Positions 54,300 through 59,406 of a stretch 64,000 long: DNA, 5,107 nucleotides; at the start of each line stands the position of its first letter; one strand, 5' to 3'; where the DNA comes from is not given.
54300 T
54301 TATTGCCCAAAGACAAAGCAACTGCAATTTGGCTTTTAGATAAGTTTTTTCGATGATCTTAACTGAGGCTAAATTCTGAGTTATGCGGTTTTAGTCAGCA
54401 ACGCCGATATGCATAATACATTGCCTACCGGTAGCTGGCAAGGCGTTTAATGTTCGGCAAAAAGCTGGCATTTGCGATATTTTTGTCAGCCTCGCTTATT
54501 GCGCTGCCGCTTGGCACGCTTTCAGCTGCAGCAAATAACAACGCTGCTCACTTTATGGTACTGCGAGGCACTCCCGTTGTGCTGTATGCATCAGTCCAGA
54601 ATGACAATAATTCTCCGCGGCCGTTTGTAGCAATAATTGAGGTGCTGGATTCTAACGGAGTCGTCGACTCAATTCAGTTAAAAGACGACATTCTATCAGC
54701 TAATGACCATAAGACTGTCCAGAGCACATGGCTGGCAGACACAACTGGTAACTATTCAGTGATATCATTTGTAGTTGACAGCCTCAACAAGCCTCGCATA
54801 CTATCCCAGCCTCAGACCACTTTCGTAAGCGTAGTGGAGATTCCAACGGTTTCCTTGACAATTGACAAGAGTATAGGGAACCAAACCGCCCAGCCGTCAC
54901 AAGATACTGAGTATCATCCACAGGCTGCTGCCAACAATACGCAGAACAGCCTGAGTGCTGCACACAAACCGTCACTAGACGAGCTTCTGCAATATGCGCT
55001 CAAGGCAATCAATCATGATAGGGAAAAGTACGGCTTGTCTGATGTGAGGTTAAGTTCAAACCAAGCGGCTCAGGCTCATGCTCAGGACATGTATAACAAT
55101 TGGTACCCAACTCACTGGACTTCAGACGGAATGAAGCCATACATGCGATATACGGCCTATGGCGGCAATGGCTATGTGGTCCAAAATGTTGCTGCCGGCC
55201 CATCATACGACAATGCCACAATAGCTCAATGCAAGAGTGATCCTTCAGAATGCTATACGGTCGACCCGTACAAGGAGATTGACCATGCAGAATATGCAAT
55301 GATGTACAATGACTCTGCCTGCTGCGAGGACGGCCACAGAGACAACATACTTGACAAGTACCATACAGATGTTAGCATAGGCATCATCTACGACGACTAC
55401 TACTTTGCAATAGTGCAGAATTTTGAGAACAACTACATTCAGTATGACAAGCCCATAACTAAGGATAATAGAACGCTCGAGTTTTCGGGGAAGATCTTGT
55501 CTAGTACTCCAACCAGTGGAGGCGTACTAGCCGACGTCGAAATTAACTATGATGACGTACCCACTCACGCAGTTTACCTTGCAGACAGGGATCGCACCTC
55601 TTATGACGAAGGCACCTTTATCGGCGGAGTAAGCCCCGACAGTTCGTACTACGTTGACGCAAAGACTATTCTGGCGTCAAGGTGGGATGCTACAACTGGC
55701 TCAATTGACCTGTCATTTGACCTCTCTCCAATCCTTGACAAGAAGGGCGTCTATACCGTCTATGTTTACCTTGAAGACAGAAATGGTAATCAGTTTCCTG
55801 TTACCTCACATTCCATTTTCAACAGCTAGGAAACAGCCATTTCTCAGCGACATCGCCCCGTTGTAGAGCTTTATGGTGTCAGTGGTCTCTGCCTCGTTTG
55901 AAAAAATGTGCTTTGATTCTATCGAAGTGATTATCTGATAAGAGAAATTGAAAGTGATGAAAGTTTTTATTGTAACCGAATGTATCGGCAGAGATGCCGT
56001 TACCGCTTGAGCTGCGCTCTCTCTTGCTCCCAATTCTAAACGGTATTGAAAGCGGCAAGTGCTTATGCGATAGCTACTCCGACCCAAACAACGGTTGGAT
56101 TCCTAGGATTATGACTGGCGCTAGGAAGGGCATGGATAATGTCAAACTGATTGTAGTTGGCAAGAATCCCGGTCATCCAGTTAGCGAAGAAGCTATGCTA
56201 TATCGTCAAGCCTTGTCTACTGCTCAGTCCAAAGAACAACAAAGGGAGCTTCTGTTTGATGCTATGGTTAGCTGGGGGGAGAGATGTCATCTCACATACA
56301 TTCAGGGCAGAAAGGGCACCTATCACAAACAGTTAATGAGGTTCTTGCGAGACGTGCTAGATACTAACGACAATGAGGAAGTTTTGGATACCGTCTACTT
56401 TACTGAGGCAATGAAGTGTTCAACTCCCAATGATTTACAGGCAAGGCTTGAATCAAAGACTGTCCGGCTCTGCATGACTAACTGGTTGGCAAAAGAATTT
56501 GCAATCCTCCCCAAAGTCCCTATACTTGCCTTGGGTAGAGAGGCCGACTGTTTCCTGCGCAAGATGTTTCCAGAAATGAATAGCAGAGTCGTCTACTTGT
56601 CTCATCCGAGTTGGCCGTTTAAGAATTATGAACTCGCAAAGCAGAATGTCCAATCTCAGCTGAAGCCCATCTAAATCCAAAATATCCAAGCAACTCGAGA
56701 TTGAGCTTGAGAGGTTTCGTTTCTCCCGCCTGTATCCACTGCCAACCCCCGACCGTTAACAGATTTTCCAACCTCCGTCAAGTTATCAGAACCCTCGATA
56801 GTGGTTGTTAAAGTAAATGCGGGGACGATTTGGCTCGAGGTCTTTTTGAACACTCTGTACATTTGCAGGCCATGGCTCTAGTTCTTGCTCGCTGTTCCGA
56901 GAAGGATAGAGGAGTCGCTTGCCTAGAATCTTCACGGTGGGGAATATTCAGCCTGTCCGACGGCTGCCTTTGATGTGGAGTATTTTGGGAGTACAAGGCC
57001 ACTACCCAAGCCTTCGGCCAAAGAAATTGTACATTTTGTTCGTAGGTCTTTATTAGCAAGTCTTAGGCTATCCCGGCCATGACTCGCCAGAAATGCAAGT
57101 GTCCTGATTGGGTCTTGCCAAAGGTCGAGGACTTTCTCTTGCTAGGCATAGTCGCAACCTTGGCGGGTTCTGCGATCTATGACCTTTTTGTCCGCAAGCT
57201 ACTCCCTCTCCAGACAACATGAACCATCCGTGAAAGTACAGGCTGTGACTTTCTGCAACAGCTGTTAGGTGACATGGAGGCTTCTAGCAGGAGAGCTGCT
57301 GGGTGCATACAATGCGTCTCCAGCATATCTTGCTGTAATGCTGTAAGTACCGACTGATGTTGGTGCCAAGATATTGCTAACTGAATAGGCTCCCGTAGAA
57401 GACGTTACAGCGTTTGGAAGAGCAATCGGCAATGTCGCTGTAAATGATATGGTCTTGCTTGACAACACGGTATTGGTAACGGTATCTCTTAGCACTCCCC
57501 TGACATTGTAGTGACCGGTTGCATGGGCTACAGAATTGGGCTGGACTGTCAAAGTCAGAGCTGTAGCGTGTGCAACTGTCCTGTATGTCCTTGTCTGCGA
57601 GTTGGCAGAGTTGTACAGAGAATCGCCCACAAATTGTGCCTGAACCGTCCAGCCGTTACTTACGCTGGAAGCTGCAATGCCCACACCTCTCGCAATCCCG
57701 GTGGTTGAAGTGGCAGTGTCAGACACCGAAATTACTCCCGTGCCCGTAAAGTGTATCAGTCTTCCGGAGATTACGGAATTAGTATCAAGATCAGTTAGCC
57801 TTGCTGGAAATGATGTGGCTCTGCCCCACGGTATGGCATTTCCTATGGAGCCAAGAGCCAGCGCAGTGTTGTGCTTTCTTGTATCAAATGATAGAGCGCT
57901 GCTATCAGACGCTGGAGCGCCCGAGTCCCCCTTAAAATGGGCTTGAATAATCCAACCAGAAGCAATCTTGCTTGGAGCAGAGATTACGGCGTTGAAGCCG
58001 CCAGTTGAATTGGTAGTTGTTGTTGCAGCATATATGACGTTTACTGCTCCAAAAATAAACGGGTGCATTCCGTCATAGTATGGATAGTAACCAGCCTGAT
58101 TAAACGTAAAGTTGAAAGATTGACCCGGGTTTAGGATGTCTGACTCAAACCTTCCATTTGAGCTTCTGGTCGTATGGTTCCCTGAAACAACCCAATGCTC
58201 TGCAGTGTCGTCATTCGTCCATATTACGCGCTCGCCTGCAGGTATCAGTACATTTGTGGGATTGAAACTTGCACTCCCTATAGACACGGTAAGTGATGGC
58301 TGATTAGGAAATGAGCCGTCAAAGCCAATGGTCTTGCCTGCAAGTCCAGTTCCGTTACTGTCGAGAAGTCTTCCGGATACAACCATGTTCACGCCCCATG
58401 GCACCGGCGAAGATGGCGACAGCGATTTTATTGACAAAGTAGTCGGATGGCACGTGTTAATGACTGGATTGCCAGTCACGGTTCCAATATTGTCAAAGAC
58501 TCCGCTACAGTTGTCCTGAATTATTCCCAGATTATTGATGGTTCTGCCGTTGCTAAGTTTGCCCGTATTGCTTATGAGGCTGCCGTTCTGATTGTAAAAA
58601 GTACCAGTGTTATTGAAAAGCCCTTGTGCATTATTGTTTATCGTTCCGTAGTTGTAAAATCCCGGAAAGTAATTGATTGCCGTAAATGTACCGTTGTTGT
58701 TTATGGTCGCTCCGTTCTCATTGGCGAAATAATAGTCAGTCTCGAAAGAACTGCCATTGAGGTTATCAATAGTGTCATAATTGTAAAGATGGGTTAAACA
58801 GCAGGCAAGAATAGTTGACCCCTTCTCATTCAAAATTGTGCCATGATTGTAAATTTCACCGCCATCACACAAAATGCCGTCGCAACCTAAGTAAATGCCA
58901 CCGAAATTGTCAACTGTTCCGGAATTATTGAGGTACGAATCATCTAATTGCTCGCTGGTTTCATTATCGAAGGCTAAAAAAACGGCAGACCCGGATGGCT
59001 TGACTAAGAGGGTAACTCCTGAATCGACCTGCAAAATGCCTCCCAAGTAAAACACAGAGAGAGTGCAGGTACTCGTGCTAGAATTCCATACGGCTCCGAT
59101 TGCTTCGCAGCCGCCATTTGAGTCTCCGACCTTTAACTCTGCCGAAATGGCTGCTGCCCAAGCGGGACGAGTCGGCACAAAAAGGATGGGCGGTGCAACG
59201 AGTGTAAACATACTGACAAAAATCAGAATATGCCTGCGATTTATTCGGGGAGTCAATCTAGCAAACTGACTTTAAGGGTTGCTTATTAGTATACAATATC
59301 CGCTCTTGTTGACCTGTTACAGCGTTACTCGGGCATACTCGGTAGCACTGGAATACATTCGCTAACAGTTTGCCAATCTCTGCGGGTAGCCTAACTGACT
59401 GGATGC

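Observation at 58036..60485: Amicyanin-like cupredoxin nested inside an Ig-like module of two tandem surface proteins: copper ligands intact in one copy, lost in the other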

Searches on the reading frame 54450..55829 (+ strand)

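Call 13: search_protein_families(library=pfam, proteins=[window:54450-55829:+], max_evalue=0.01)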
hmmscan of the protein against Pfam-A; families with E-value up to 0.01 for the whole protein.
window:54450-55829:+ (459 aa): 1 family
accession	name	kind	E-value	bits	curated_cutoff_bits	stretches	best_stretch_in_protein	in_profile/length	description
PF00188.32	CAP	-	3.2e-07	31.6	21.1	1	184-325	1-117/117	Cysteine-rich secretory protein family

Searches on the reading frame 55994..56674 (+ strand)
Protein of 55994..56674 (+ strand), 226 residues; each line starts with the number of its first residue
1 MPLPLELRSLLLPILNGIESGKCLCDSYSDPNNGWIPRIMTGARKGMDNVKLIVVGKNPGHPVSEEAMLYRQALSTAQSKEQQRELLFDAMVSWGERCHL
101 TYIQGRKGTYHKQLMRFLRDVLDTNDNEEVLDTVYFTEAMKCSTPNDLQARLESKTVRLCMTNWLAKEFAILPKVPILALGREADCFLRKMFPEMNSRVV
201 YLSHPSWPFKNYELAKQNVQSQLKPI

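Call 13: search_protein_families(library=pfam, proteins=[window:55994-56674:+], max_evalue=0.01)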
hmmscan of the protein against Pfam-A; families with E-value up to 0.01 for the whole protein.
window:55994-56674:+ (226 aa): 1 family
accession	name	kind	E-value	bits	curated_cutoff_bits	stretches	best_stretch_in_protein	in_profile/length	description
PF03167.25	UDG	-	1.8e-06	28.5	24.3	1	46-216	4-129/141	Uracil DNA glycosylase superfamily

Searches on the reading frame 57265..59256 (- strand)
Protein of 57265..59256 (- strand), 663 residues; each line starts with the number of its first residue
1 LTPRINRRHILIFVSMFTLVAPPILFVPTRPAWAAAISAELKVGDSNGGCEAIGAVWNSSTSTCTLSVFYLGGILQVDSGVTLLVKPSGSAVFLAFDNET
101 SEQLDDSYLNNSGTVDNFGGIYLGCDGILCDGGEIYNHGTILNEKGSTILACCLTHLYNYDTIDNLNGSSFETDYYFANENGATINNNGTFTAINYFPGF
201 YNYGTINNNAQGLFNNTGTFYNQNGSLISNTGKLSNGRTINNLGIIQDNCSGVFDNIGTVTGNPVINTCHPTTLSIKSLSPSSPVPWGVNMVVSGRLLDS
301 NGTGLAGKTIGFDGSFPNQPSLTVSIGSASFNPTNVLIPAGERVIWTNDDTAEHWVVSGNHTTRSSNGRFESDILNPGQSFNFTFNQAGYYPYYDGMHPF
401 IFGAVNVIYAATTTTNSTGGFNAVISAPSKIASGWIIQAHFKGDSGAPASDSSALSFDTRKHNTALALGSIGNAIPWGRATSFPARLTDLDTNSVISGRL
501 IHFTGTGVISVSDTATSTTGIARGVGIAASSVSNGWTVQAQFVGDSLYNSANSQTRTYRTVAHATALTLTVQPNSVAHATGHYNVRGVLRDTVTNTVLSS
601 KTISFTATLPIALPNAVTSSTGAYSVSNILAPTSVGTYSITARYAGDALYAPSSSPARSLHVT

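Call 3: search_protein_families(library=pfam, proteins=[window:57265-59256:-], max_evalue=0.1)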
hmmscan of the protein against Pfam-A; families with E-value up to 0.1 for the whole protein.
window:57265-59256:- (663 aa): 3 families
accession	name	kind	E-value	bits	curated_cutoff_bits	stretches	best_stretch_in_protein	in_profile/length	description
PF16640.11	Big_3_5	-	1.8e-07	32.1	35.5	1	571-663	3-88/88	Bacterial Ig-like domain (group 3)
PF13473.12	Cupredoxin_1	-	8.3e-07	29.4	27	1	317-403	18-100/104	Cupredoxin-like domain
PF00127.26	Copper-bind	-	2.2e-05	25.2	21.2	1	322-405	5-96/99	Copper binding proteins, plastocyanin/azurin family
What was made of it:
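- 58030..58311 (-): A inserted cupredoxin (residues 316-409) with His354 (58195-58197), Asp395 (58072-58074), His398 (58063-58065) and Ile401 (58054-58056) at the four ligand positions. Pfam Copper-bind 25.2 bits and Cupredoxin_1 29.4 bits, both above threshold (call 3).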

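Call 6: list_cluster_members(proteins=[window:57268-59256:-, window:59436-63869:-])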
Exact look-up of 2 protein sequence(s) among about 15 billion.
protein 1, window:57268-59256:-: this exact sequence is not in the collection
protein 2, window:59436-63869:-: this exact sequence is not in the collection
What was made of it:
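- Tried and rejected: Exact look-up of the longest ORFs (call 6).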

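Call 49: search_protein_families(library=ncbifam, proteins=[window:57265-59256:-], max_evalue=0.1)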
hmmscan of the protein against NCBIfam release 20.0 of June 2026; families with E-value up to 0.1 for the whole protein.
window:57265-59256:- (663 aa): 2 families
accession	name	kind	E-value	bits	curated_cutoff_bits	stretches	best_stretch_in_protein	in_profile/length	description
TIGR02657.1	amicyanin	equivalog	5.1e-07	30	110.2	1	325-407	2-82/83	amicyanin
TIGR02656.1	cyanin_plasto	equivalog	1e-06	29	87.85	1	327-397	10-86/99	plastocyanin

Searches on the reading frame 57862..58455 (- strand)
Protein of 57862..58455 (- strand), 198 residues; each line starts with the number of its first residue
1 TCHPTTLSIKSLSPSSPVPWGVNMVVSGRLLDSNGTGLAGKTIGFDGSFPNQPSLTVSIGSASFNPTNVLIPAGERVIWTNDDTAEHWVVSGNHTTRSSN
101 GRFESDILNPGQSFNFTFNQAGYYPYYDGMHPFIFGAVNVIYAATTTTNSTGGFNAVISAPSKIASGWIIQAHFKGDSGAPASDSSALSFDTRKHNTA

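Call 64: predict_structure(alignment_id=A8)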
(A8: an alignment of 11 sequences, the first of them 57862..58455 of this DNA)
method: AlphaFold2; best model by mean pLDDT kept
length: 198 residues; sequences in the alignment: 11
mean_pLDDT: 68.8   pTM: 0.57
mean pLDDT of the five models: 68.8, 67.1, 65.4, 63.7, 63.6
residues with pLDDT >= 90: 55; 70-90: 39; 50-70: 48; < 50: 56
segments of 3 or more residues with pLDDT < 50: 51-58, 63-67, 70-75, 107-114, 117-124, 126-140
pLDDT, mean of each block of 10 residues (from residue 1): 88 87 92 95 83 45 49 48 53 53 51 48 48 39 82 92 74 92 91 67
secondary structure, 60 per line:
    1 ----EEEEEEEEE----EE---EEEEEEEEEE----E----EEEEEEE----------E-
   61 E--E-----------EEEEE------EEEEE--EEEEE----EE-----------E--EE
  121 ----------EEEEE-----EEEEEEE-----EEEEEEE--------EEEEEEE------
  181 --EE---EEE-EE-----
elements in order: E5-13 E23-32 E42-48 E76-80 E87-91 E94-98 E131-135 E141-147 E153-159 E168-174 E188-190
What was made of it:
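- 58312..58446 (-): A Ig-like module 1, N-terminal half (residues 271-315, ending ...TIGFDGS). AlphaFold2 pLDDT 83-95 (call 64).
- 57877..58029 (-): A Ig-like module 1, C-terminal half (residues 410-460). AlphaFold2 pLDDT 82-92 (call 64).
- AlphaFold2 with an Ig-only alignment gives pLDDT 82-95 on both flanks of A (call 64).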

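Call 67: fold_search(model_id=the predicted structure, library=pdb)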
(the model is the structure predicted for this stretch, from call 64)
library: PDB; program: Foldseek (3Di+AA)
matches with E <= 10: 1911; with E <= 0.001: 1
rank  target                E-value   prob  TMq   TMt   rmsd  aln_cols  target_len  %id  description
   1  9jz1_A                9.0e-04  1.00  0.34  0.28  10.1       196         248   10  Crystal structure of Nir2 C-terminal domain in complex with phosphate (released 2025-10-15)
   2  6rpt_A                2.0e-03  1.00  0.38  0.62   8.6       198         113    7  Structure of tick complement inhibitor CirpT1 complexed with macroglobubulin domain 4 of human complement C5 (released 2020-01-08)
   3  4r7x_A                2.0e-03  0.99  0.32  0.41  13.7       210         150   10  Crystal structure of N-lobe of human ARRDC3(1-180) (released 2014-10-01)
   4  6tav_C                2.1e-03  1.00  0.39  0.07  24.9       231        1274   10  Crystal structure of endopeptidase-induced alpha2-macroglobulin (released 2021-05-12)
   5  7von                  2.4e-03  0.99  0.37  0.06  24.1       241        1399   10  Native alpha-2-macroglobulin monomer (released 2022-11-16)
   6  6tav_A                2.6e-03  0.98  0.36  0.06  24.1       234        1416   11  Crystal structure of endopeptidase-induced alpha2-macroglobulin (released 2021-05-12)
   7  9jzp_B                2.8e-03  1.00  0.34  0.28  10.1       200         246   10  Crystal structure of Nir2 C-terminal domain (released 2025-10-15)
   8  9jz1_C                2.8e-03  0.99  0.26  0.22  16.3       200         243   12  Crystal structure of Nir2 C-terminal domain in complex with phosphate (released 2025-10-15)
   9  2ibg_A                2.8e-03  0.21  0.16  0.15  26.1       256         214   11  Crystal Structure of Hedgehog Bound to the FNIII Domains of Ihog (released 2006-10-24)
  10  3pvm_A                2.9e-03  1.00  0.39  0.05   8.5       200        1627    7  Structure of Complement C5 in Complex with CVF (released 2011-01-19)
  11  4lba_B                3.4e-03  0.99  0.27  0.43  15.0       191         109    9  Crystal structure of a conjugative transposon lipoprotein (BACEGG_03088) from Bacteroides eggerthii DSM 20697 at 1.70  (released 2013-08-07)
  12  6za2_A                3.8e-03  1.00  0.41  0.09   7.3       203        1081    8  Crystal structure of dimeric latent PorU from Porphyromonas gingivalis (released 2021-09-29)
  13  4r7x_B                4.0e-03  0.96  0.30  0.38  14.0       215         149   10  Crystal structure of N-lobe of human ARRDC3(1-180) (released 2014-10-01)
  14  6rpt_C                4.5e-03  1.00  0.37  0.61   8.1       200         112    8  Structure of tick complement inhibitor CirpT1 complexed with macroglobubulin domain 4 of human complement C5 (released 2020-01-08)
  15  4lba_A                4.5e-03  0.98  0.26  0.44  15.0       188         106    9  Crystal structure of a conjugative transposon lipoprotein (BACEGG_03088) from Bacteroides eggerthii DSM 20697 at 1.70  (released 2013-08-07)
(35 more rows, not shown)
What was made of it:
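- Foldseek aligns about 198 query columns to single beta-sandwich domains of about 110 residues, for example the MG4 domain of C5 with TM-score 0.62 (call 67). Both flanks are confident when an Ig alignment is supplied (call 64), and they align to single sandwich domains (call 67).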
